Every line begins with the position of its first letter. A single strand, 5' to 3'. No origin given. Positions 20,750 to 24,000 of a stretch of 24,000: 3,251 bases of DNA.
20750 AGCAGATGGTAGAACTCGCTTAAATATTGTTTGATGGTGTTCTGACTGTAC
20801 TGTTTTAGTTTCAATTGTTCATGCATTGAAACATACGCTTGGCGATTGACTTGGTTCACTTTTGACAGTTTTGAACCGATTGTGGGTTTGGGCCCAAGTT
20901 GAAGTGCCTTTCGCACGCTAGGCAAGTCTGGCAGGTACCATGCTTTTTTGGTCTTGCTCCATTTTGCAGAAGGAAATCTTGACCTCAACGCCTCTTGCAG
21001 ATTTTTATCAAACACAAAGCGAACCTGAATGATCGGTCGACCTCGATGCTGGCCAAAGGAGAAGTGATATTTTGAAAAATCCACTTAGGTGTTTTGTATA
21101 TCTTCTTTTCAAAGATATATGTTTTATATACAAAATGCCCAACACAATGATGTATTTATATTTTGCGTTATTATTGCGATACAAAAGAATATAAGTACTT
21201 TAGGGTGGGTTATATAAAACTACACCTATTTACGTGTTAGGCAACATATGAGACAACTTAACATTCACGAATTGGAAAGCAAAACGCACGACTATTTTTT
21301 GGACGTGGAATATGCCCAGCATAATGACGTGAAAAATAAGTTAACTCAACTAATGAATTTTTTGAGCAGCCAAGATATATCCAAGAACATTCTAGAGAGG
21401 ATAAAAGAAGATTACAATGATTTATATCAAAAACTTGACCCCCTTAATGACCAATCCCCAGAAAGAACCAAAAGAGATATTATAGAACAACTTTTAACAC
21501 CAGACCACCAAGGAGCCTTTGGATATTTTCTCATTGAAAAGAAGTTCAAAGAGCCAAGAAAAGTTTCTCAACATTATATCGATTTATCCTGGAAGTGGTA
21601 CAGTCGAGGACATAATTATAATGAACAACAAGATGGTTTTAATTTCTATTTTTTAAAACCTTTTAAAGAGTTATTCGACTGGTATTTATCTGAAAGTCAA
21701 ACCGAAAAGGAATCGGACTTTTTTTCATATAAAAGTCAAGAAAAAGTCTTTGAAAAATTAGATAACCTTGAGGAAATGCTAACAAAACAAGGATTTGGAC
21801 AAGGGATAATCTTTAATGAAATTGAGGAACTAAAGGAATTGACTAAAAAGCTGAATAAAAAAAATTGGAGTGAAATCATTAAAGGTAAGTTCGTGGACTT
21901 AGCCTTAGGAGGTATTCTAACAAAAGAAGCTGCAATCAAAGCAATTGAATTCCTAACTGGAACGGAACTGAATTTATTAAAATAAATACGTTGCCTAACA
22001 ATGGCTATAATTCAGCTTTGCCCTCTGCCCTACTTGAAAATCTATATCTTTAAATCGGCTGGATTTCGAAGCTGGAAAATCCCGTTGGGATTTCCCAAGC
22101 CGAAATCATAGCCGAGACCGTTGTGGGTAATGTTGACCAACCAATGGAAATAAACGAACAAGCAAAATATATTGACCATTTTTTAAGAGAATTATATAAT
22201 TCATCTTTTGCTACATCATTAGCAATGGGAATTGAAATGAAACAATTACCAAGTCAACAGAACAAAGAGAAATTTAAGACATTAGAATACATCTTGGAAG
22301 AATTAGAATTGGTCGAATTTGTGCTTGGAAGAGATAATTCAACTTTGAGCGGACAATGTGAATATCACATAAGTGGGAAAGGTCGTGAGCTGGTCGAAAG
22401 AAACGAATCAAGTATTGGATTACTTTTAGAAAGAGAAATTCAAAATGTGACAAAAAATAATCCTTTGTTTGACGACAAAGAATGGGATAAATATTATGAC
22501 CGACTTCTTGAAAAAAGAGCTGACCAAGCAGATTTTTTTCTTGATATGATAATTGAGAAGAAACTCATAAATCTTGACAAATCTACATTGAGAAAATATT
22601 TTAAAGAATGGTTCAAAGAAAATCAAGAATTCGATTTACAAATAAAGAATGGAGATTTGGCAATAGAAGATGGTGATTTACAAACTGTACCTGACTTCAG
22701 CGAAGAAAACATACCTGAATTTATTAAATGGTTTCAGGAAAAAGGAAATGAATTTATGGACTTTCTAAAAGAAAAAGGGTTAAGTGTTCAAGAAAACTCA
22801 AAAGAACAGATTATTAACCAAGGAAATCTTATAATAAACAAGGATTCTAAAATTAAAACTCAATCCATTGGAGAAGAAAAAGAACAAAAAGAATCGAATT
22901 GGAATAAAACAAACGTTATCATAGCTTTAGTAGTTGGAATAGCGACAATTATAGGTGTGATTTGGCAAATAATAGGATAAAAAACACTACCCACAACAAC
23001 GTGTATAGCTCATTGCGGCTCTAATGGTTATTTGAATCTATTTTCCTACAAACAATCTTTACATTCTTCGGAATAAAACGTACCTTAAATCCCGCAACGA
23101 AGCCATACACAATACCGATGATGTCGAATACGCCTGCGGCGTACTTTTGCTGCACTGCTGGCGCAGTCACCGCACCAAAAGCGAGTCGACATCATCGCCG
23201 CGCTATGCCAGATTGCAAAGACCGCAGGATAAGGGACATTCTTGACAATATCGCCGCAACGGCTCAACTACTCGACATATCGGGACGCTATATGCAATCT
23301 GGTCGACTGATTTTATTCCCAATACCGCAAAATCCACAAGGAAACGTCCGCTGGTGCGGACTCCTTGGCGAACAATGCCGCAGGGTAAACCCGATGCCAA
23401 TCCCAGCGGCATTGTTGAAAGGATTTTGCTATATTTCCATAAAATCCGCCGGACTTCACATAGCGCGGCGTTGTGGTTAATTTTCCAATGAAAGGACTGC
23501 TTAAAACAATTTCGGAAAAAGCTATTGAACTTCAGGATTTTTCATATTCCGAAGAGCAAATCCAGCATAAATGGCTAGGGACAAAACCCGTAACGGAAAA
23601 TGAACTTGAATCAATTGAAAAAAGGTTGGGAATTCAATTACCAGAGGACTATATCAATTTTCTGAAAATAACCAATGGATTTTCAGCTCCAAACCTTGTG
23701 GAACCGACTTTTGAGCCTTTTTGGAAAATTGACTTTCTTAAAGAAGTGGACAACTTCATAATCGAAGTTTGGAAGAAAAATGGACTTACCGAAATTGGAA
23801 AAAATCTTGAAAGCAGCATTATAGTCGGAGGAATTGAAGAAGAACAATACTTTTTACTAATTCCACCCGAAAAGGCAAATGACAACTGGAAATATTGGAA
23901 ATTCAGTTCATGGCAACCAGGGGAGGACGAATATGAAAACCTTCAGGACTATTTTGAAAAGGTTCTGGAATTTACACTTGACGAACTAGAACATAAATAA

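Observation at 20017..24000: Integron-like gene-cassette array run by a non-IntI tyrosine recombinase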

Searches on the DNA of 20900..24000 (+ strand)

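Call 7: search_rna_families(source=window, start=20900, end=24000, threshold=evalue, max_evalue=1)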
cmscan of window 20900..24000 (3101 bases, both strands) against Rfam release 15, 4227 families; matches with E-value up to 1: 0.
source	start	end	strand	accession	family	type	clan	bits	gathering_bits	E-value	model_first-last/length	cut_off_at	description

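Call 49: build_rna_model(alignment_id=A2, structure=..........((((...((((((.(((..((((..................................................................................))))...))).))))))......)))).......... )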
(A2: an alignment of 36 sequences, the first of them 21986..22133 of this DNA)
Model R1 built from alignment A2 (36 sequences, 152 columns); structure: as given.
model positions 146; base pairs 17; branch points 0; effective number of sequences 9.74; information 0.59 bits per position. Calibrated on 0.2 Mb of random sequence (short: E-values are rough).
structure used (alignment columns):
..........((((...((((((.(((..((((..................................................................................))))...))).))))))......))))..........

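Call 50: search_with_rna_model(model_id=R1, source=window, max_evalue=1, filters=off, show_alignments=3)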
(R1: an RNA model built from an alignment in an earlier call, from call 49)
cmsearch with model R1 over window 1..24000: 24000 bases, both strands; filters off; matches with E-value up to 1: 2.
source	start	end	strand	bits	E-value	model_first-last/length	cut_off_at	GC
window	22984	23130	+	97.8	1e-21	1-146/146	no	0.38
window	21986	22133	+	92.7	1.7e-20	1-146/146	no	0.44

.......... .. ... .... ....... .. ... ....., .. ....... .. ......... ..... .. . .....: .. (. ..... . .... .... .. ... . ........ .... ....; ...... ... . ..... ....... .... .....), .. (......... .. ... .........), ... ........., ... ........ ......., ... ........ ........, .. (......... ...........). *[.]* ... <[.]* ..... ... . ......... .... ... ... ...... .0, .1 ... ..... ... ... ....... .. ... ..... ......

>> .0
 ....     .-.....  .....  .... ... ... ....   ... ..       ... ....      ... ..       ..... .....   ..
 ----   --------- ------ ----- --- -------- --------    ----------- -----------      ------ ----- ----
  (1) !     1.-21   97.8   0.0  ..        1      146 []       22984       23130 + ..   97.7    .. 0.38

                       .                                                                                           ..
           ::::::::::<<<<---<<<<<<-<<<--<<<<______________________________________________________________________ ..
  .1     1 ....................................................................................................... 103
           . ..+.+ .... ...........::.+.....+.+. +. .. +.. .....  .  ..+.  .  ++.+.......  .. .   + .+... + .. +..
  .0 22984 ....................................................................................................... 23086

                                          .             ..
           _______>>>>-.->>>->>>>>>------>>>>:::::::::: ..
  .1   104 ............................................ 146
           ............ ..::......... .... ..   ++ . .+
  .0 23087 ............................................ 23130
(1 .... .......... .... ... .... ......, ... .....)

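Call 51: search_with_rna_model(model_id=R1, sources=[L001, L002, L003, L004, L005, L006, L007, L008, L009, L010, L011, L012, L013, L014, L015, L016, L017, L018, L019, L020, L021, L022, L023, L024, L025, L026, L027, L028, L029, L030, L031, L032, L033, L034, L035, L036, L037, L038, L039, L040, L041, L042, L043, L044, L045, L046, L047, L048, L049, L050, L051, L052, L053, L054, L055, L056, L057, L058, L059, L060, L061, L062, L063, L064, L065, L066, L067, L068, L069, L070, L071, L072, L073, L074, L075, L076, L077, L078, L079], max_evalue=0.01)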
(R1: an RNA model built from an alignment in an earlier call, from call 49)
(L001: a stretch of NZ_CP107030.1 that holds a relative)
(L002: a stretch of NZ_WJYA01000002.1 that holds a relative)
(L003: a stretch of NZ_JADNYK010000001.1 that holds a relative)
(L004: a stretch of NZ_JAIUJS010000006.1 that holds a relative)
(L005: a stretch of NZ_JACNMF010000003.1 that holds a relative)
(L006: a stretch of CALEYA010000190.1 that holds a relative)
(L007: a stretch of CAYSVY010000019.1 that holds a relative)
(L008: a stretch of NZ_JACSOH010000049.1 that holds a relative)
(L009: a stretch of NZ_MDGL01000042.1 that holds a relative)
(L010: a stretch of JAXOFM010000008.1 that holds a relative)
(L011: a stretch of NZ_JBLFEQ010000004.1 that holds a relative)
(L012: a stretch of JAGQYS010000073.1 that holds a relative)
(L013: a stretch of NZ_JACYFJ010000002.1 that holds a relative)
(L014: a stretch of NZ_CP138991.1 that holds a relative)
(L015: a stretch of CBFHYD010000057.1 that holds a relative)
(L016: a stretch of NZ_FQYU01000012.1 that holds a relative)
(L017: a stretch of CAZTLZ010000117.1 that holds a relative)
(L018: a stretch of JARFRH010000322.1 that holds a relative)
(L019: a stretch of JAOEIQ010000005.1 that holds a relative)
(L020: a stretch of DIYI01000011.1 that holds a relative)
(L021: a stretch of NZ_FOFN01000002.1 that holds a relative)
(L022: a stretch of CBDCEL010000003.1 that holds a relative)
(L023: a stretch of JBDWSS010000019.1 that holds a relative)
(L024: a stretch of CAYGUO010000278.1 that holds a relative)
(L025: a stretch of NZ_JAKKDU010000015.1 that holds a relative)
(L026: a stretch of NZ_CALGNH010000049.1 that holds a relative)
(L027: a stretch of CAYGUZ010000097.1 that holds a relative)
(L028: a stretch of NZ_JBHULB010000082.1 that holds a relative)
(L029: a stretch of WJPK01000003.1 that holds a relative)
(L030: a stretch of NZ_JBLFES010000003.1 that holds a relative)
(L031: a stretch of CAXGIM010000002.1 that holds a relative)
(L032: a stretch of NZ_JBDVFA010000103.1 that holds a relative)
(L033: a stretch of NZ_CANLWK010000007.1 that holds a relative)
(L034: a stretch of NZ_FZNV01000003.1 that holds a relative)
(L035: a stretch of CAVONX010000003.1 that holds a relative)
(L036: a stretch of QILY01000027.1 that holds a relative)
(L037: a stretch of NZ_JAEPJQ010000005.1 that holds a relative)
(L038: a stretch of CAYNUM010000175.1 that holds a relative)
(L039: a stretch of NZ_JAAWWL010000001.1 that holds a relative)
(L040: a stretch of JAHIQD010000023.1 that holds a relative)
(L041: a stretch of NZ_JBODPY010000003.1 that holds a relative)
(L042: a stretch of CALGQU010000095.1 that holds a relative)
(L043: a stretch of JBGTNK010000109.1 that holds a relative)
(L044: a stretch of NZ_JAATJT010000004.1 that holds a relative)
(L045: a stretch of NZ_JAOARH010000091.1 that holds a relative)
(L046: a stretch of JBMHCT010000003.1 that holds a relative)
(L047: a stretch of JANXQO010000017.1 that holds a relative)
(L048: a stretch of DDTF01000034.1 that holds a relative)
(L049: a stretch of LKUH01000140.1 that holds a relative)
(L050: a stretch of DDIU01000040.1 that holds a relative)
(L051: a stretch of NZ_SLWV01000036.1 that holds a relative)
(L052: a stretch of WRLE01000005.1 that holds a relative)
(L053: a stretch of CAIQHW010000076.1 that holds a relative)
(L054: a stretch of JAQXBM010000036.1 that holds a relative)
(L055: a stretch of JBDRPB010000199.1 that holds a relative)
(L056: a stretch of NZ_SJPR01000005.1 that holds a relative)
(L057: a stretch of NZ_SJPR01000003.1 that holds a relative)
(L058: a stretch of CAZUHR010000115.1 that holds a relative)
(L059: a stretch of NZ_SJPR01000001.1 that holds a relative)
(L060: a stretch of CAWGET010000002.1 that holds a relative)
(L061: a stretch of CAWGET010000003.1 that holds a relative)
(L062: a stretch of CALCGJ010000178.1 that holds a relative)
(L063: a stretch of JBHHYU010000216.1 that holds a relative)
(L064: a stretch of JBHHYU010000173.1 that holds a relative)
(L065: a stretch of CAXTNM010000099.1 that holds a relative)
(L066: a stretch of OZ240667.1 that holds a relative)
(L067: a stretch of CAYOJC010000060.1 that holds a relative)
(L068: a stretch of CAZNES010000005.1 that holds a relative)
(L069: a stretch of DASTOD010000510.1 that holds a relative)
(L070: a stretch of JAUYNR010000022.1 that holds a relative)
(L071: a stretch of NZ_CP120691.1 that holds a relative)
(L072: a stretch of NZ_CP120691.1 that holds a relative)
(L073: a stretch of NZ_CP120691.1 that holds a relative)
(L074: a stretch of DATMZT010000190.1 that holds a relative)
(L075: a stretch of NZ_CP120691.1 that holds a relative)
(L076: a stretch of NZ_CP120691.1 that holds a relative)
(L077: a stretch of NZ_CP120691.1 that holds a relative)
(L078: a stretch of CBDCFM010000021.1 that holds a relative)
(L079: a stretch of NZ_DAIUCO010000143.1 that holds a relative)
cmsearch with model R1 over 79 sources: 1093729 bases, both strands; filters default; matches with E-value up to 0.01: 119.
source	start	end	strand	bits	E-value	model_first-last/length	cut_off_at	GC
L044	7837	7982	-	131.1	5.9e-28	1-146/146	no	0.35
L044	7016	7163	-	124.9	1.8e-26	1-146/146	no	0.45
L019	8960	9104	-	124.5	2.2e-26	1-146/146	no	0.42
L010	2737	2882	-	124.2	2.6e-26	1-146/146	no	0.37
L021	370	516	-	124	2.9e-26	1-146/146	no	0.37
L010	762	906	-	122.2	7.8e-26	1-146/146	no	0.41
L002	8168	8314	-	122.1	8.1e-26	1-146/146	no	0.35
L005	5399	5543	-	122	8.6e-26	1-146/146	no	0.3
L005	2274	2418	-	121.9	9e-26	1-146/146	no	0.4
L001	2243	2387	-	121.9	9.4e-26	1-146/146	no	0.42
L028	2025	2170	-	121.8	9.9e-26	1-146/146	no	0.37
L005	4557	4701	-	121.2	1.4e-25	1-146/146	no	0.39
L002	7094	7242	-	120.9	1.6e-25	1-146/146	no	0.36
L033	1120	1263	-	119.6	3.2e-25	1-146/146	no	0.41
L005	3548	3693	-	119.5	3.3e-25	1-146/146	no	0.36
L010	6880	7024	-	118.6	5.4e-25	1-146/146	no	0.45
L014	8568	8716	-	118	7.8e-25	1-146/146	no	0.36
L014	2396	2542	-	117.2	1.2e-24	1-146/146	no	0.39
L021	1291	1433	-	116.7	1.6e-24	1-146/146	no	0.42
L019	901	1045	-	115.2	3.6e-24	1-146/146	no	0.43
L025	3416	3562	-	114.6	4.8e-24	1-146/146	no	0.45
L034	7096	7242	-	113.5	9.2e-24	1-146/146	no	0.35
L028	4946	5094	-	112.9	1.2e-23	1-146/146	no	0.39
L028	4479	4625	-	111.3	2.9e-23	1-146/146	no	0.38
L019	3976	4122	-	110.2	5.5e-23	1-146/146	no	0.4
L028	3146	3290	-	110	6.2e-23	1-146/146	no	0.38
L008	1446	1591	-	109.7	7.3e-23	1-146/146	no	0.48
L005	2949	3095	-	109.6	7.5e-23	1-146/146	no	0.44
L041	3478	3623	-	109.3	9e-23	1-146/146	no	0.43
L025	2670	2816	-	107.8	2e-22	1-146/146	no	0.44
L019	3155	3301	-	107.4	2.5e-22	1-146/146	no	0.43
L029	8252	8397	-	106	5.4e-22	1-146/146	no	0.34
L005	691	837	-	105.8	5.9e-22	1-146/146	no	0.32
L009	4515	4661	-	105.5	7.2e-22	1-146/146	no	0.44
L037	957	1102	-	104.6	1.2e-21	1-146/146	no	0.38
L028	5791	5935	-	103.6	2e-21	1-146/146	no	0.41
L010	9102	9248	-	103.1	2.6e-21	1-146/146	no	0.44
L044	8693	8835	-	103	2.8e-21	1-146/146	no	0.38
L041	4080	4227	-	101.8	5.4e-21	1-146/146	no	0.38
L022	9006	9152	-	101.5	6.4e-21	1-146/146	no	0.45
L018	125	271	-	101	8.3e-21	1-146/146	no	0.44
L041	6680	6826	-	99.3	2.1e-20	1-146/146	no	0.44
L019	4769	4915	-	99.2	2.2e-20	1-146/146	no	0.41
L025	2038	2183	-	97.8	4.7e-20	1-146/146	no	0.42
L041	6117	6265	-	97.1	7.1e-20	1-146/146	no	0.44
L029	5009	5153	-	96.7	8.9e-20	1-146/146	no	0.33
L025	115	260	-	96.3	1.1e-19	1-146/146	no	0.34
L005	1476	1622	-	95.5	1.7e-19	1-146/146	no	0.44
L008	871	1018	-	94.8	2.5e-19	1-146/146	no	0.36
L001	1566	1711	-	93.8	4.2e-19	1-146/146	no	0.45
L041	1821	1959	-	93.3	5.6e-19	1-146/146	no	0.36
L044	2417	2563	-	92.1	1.1e-18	1-146/146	no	0.46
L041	8589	8735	-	91.1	1.8e-18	1-146/146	no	0.35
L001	955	1102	-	90.7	2.3e-18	1-146/146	no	0.35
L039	8893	9040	-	90.7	2.3e-18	1-146/146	no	0.47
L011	7158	7301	-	90.6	2.5e-18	1-146/146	no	0.4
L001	3220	3364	-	90.1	3.2e-18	1-146/146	no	0.46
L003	736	882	-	90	3.3e-18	1-146/146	no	0.4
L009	1117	1261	-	89.9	3.6e-18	1-146/146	no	0.32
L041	1076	1221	-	87.4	1.4e-17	1-146/146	no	0.38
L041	7647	7799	-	86.3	2.6e-17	1-146/146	no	0.35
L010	4540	4685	-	85.9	3.2e-17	1-146/146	no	0.36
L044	3548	3692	-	85.7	3.5e-17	1-146/146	no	0.37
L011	8713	8860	-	85.2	4.5e-17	1-146/146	no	0.43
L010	1842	1986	-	85.2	4.6e-17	1-146/146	no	0.35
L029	1117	1262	-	84.6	6.4e-17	1-146/146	no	0.42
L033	51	199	-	82.3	2.2e-16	1-146/146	no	0.47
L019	2157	2332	-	82.2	2.4e-16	1-146/146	no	0.43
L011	3562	3707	-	81.1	4.2e-16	1-146/146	no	0.33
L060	3352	3495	-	81.1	4.4e-16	1-146/146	no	0.33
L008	237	384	-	79.5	1.1e-15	1-146/146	no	0.41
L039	7276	7424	-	79.2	1.2e-15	1-146/146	no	0.47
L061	8507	8650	-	77.7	2.7e-15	1-146/146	no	0.33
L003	81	216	-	73.7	2.5e-14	1-146/146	no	0.41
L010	219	300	-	70.7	1.3e-13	1-146/146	no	0.43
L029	3561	3705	-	70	1.9e-13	1-146/146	no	0.34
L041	5046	5122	-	67.9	5.8e-13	1-146/146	no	0.44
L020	1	135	-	66.2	1.5e-12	1-137/146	3'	0.33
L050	17465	17612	+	64.6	3.5e-12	1-146/146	no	0.45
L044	1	87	-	63.3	7.2e-12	1-88/146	3'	0.37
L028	942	1171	-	62.3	1.3e-11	1-146/146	no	0.46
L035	2055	2266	-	59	7.7e-11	1-146/146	no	0.36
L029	6342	6550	-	58.4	1e-10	1-146/146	no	0.42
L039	8021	8225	-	57.8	1.5e-10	1-146/146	no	0.32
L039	1140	1286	-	57.4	1.9e-10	1-146/146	no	0.37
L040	9051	9195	-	57.2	2e-10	1-146/146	no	0.34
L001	5974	6182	-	56.7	2.6e-10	1-146/146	no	0.39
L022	6885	7030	-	55.7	4.5e-10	1-146/146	no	0.38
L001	4401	4612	-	55.6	4.8e-10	1-146/146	no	0.38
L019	5459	5668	-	55.3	5.6e-10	1-146/146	no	0.29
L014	7807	8017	-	55.3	5.8e-10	1-146/146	no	0.37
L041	2457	2538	-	54.9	7.1e-10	1-146/146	no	0.41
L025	4111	4184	-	54.6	8.6e-10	1-146/146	no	0.54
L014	7096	7309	-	52.2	3.1e-09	1-146/146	no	0.33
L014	3324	3533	-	52.1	3.3e-09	1-146/146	no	0.39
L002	350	561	-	52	3.4e-09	1-146/146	no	0.27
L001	5006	5214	-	51.9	3.6e-09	1-146/146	no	0.44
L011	1891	2072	-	49.7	1.2e-08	1-146/146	no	0.46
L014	4063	4271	-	49.5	1.3e-08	1-146/146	no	0.43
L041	9631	9741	-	48.7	2.1e-08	1-146/146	no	0.39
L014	6299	6509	-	47.5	4e-08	1-146/146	no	0.37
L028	123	204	-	46.6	6.5e-08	1-146/146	no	0.35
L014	4928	5135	-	46.3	7.6e-08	1-146/146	no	0.41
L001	3895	3968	-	46.3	7.7e-08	1-146/146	no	0.5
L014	9377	9452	-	44.8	1.8e-07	1-146/146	no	0.5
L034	8876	9089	-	44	2.8e-07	1-146/146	no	0.38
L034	7721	7930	-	42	8.3e-07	1-146/146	no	0.36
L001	6736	6945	-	41.1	1.3e-06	1-146/146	no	0.39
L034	6248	6455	-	41.1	1.3e-06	1-146/146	no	0.39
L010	5342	5407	-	40.7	1.7e-06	1-146/146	no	0.32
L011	2781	2871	-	40.3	2e-06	1-146/146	no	0.45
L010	6156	6248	-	37.9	7.7e-06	1-146/146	no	0.44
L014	1936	2013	-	33.7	7.5e-05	1-146/146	no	0.4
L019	1878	2007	-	32.6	0.00014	1-146/146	no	0.35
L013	819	949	-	27.7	0.002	1-146/146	no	0.4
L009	837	965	-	27.2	0.0026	1-146/146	no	0.4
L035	1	117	-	26.5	0.0039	1-122/146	3'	0.49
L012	1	37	-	26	0.0051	1-37/146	3'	0.35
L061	5732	5842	-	25.8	0.0055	1-146/146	no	0.48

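Call 83: search_with_rna_model(model_id=R1, sources=[L083, L084, L085, L086, L080], max_evalue=0.01)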
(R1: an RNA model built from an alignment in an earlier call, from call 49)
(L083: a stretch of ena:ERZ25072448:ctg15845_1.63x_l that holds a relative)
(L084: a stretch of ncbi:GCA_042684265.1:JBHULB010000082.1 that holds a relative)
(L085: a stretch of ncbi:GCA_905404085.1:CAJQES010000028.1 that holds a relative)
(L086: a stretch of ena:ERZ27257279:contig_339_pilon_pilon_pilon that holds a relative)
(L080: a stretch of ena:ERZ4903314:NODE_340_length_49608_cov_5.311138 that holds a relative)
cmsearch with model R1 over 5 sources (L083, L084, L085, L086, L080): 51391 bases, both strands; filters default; matches with E-value up to 0.01: 12.
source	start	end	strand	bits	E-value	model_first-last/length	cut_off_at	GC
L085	5858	6002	+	123.4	1.9e-27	1-146/146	no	0.38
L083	5789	5935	-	118.8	2.3e-26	1-146/146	no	0.41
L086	11538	11683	+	97.4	2.8e-21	1-146/146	no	0.35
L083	7719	7864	-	84.5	3.1e-18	1-146/146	no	0.39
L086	5102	5249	+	78.6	8.1e-17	1-146/146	no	0.43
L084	2011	2155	+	56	1.8e-11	1-146/146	no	0.39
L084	1381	1527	+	50.3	4.2e-10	1-146/146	no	0.44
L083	4055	4226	-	45.4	5.8e-09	1-146/146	no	0.38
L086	4458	4667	+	45.1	6.9e-09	1-146/146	no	0.39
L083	6999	7212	-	43.1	2.1e-08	1-146/146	no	0.41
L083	5173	5379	-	33.4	4.1e-06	1-146/146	no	0.5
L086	1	121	+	22.1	0.002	26-146/146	5'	0.45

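Call 99: search_with_rna_model(model_id=R1, sources=[L087, L088], max_evalue=1, filters=off)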
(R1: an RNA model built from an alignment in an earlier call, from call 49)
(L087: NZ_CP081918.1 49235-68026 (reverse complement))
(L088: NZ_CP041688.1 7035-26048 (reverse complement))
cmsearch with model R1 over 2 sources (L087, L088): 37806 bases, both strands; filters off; matches with E-value up to 1: 7.
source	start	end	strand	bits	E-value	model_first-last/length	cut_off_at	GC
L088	12084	12230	+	58.2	4e-12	1-146/146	no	0.35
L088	17537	17680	+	41.9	2.9e-08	1-146/146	no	0.38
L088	11368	11513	+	40.3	7.2e-08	1-146/146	no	0.36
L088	14470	14611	+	26.7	0.00012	1-146/146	no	0.35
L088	7399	7484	+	10.9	0.66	26-118/146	no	0.34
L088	18440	18513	+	10.4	0.9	27-117/146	no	0.28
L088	18621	18697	-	10.2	0.97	30-114/146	no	0.29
